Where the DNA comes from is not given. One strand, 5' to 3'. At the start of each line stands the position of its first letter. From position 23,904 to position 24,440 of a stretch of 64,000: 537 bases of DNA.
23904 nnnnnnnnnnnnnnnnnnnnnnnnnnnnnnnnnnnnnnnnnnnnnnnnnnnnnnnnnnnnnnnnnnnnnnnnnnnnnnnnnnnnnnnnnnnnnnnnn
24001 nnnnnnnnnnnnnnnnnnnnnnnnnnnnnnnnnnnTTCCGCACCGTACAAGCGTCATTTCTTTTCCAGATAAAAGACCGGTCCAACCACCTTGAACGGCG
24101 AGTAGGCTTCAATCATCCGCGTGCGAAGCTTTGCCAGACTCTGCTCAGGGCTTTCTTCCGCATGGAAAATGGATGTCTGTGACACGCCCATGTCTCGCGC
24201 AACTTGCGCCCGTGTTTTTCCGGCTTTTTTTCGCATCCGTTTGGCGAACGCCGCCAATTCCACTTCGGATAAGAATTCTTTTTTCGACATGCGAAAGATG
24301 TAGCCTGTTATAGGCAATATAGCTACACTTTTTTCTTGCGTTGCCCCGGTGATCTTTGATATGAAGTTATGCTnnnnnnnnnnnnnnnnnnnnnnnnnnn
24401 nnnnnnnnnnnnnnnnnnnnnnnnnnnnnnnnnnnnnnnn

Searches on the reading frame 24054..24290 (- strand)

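Call 92: search_protein_families(library=phrogs, proteins=[window:24054-24290:-], max_evalue=0.001)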
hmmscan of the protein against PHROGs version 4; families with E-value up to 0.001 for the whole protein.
window:24054-24290:- (78 aa): 1 family
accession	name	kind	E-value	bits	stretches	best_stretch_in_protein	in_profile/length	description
phrog_1373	-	transcription regulation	0.00042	21.3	1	9-46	61-98/166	transcriptional regulator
